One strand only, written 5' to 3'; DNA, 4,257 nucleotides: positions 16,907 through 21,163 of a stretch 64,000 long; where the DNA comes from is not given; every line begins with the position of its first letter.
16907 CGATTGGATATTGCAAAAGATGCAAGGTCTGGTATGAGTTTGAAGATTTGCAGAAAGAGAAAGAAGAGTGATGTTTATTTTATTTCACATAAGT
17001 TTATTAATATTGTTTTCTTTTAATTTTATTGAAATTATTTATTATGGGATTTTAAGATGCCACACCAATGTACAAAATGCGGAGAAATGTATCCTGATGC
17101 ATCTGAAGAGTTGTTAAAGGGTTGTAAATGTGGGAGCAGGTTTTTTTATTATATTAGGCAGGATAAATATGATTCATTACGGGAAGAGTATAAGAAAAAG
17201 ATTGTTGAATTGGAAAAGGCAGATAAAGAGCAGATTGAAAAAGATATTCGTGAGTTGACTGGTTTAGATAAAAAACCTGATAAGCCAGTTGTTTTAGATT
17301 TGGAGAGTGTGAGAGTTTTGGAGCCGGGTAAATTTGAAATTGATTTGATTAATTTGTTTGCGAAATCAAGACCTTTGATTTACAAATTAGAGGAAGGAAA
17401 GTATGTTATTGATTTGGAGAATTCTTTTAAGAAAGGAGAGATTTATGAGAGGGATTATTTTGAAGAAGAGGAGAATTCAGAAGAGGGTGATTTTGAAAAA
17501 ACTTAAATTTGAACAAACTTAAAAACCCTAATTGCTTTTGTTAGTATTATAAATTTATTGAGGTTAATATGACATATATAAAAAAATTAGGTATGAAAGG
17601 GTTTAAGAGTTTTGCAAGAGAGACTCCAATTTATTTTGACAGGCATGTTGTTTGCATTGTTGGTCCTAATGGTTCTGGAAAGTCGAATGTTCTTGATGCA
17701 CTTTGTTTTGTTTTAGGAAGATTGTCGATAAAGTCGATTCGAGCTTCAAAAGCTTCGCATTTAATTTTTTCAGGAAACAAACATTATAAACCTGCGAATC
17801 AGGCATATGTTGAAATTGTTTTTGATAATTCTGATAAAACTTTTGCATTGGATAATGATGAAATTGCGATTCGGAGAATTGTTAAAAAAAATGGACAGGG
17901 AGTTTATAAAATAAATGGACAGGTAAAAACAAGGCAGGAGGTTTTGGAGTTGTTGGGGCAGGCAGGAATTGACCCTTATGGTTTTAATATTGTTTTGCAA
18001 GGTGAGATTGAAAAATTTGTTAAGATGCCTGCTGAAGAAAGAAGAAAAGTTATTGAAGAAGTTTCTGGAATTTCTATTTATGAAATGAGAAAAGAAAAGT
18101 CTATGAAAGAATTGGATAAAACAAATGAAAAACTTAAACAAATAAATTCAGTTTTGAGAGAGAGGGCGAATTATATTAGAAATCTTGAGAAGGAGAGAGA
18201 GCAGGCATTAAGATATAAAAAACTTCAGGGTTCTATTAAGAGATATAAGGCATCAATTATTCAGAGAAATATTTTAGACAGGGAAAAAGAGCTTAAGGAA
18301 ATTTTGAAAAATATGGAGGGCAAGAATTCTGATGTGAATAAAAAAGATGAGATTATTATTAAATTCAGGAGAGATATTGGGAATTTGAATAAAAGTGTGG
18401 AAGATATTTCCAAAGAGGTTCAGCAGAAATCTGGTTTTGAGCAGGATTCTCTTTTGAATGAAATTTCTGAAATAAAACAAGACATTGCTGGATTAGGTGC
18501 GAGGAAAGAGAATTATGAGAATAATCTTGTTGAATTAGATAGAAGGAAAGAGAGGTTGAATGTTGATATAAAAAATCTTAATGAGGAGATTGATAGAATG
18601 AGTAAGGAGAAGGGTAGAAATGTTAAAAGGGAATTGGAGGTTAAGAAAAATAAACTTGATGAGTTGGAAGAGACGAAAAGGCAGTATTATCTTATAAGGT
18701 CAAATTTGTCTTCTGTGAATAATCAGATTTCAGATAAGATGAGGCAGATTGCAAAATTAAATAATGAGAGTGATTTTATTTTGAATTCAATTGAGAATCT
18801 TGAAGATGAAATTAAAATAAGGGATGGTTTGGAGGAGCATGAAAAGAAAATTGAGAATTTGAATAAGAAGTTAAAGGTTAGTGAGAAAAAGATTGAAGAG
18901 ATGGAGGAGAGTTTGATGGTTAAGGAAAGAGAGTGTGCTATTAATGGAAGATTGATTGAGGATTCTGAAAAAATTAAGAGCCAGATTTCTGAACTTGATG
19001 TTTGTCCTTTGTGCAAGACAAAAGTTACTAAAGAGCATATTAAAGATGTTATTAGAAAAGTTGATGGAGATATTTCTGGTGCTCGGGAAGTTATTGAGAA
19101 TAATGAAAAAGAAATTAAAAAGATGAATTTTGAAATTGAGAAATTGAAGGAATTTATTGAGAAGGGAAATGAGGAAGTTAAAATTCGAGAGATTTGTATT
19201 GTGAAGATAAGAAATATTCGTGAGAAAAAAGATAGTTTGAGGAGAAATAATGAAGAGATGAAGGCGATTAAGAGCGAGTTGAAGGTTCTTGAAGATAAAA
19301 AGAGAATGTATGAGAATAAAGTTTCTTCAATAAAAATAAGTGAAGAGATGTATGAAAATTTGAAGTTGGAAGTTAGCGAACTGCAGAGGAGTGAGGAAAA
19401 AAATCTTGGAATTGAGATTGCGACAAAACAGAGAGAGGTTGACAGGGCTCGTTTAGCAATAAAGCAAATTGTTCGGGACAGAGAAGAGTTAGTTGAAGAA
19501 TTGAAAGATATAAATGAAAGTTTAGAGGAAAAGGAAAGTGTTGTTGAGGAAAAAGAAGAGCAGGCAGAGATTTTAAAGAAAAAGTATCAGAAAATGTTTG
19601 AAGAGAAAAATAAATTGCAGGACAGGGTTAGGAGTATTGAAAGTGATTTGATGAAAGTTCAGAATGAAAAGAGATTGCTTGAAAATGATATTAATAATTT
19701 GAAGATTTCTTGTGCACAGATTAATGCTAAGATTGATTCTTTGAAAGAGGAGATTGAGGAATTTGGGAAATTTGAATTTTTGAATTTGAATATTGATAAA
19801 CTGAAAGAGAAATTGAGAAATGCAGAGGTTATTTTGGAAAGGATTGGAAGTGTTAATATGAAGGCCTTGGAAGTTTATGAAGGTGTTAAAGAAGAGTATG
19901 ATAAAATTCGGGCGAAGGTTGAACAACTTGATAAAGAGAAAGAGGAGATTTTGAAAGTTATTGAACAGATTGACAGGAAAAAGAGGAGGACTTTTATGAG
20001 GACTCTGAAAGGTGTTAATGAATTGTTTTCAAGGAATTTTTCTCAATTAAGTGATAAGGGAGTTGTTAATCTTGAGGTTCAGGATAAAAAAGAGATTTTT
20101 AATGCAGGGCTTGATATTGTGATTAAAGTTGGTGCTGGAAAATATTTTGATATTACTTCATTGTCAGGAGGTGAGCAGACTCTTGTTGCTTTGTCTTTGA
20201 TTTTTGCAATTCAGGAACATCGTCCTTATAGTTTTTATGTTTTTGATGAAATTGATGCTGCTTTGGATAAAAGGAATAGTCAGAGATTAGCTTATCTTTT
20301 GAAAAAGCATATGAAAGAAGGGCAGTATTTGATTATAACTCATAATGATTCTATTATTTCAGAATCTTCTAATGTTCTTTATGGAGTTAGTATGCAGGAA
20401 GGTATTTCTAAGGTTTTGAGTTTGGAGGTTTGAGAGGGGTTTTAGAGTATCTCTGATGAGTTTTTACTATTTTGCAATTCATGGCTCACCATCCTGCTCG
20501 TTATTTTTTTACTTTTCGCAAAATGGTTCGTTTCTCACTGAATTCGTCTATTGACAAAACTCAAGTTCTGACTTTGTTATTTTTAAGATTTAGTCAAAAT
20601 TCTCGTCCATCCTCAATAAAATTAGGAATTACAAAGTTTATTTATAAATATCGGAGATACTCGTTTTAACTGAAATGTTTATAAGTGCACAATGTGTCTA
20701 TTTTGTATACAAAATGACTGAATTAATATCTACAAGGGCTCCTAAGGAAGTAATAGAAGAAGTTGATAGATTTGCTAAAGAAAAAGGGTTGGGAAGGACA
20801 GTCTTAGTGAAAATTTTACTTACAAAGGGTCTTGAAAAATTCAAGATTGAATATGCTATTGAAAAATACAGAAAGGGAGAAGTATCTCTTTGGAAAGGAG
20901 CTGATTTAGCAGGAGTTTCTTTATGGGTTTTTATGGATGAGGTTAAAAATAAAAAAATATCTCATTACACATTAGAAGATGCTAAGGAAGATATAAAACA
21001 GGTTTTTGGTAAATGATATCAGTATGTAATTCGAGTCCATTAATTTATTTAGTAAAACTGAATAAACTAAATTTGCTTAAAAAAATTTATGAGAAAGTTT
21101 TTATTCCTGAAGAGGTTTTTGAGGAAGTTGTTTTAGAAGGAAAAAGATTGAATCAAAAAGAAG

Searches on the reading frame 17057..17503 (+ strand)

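Call 50: search_protein_families(library=pfam, proteins=[window:17057-17503:+], max_evalue=0.001)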
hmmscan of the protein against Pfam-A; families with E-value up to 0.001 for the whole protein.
window:17057-17503:+ (149 aa): 1 family
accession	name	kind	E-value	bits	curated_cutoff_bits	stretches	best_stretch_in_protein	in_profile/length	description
PF09845.14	OapC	-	3.2e-23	82.9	23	1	2-125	1-132/133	Origin-associated protein OapC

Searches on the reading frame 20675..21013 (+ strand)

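Call 50: search_protein_families(library=pfam, proteins=[window:20675-21013:+], max_evalue=0.001)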
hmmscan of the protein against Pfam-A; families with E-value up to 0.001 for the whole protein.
window:20675-21013:+ (113 aa): 1 family
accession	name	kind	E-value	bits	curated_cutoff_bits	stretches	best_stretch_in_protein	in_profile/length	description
PF03683.19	UPF0175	-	8.1e-13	48.3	27.9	1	54-108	18-74/75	Uncharacterised protein family (UPF0175)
